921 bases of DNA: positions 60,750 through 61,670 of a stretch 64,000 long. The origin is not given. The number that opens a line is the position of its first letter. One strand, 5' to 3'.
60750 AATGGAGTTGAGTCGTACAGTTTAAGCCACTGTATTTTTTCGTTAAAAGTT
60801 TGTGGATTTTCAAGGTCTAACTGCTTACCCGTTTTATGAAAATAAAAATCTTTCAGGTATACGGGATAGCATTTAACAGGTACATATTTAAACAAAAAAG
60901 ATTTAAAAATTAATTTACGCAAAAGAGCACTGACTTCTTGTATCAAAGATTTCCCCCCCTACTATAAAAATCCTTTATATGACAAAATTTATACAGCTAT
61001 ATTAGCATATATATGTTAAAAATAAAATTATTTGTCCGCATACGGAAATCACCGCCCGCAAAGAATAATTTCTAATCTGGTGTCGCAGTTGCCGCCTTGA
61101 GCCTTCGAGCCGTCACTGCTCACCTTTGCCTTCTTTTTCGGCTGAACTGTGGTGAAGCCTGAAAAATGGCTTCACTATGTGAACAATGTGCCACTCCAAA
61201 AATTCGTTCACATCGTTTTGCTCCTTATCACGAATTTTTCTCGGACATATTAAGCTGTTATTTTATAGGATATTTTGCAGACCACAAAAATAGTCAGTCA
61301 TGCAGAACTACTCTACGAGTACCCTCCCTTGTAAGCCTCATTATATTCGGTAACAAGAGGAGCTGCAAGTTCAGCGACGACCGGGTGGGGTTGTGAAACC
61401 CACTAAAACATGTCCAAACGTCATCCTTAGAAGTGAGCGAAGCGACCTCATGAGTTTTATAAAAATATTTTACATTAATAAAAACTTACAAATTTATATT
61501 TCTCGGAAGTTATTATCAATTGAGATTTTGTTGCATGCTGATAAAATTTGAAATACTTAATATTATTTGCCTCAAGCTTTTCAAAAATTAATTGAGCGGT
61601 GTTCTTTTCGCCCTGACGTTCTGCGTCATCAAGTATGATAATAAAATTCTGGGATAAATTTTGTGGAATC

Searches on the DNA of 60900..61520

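Call 52: search_rna_families(source=window, start=60900, end=61520, threshold=evalue, max_evalue=10, show_alignments=2)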
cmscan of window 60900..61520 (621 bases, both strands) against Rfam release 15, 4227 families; matches with E-value up to 10: 4.
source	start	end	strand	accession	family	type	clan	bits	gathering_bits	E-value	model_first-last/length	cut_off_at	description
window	61088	61145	-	RF00312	snoZ206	Gene; snRNA; snoRNA; CD-box;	-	16.9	50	2.4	1-129/129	no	Small nucleolar RNA Z206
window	61206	61282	-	RF00135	snoZ223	Gene; snRNA; snoRNA; CD-box;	CL00051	16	45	5.9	1-94/94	no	Small nucleolar RNA Z223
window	60928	61010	-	RF01885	HSR-omega_1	Gene; lncRNA;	-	15.7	80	7.2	1-78/78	no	Heat shock gene hsromega conserved region 1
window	60912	60986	-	RF03434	mir-1246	Gene; miRNA;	-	14.6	70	8.9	1-73/73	no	mir-1246 microRNA precursor family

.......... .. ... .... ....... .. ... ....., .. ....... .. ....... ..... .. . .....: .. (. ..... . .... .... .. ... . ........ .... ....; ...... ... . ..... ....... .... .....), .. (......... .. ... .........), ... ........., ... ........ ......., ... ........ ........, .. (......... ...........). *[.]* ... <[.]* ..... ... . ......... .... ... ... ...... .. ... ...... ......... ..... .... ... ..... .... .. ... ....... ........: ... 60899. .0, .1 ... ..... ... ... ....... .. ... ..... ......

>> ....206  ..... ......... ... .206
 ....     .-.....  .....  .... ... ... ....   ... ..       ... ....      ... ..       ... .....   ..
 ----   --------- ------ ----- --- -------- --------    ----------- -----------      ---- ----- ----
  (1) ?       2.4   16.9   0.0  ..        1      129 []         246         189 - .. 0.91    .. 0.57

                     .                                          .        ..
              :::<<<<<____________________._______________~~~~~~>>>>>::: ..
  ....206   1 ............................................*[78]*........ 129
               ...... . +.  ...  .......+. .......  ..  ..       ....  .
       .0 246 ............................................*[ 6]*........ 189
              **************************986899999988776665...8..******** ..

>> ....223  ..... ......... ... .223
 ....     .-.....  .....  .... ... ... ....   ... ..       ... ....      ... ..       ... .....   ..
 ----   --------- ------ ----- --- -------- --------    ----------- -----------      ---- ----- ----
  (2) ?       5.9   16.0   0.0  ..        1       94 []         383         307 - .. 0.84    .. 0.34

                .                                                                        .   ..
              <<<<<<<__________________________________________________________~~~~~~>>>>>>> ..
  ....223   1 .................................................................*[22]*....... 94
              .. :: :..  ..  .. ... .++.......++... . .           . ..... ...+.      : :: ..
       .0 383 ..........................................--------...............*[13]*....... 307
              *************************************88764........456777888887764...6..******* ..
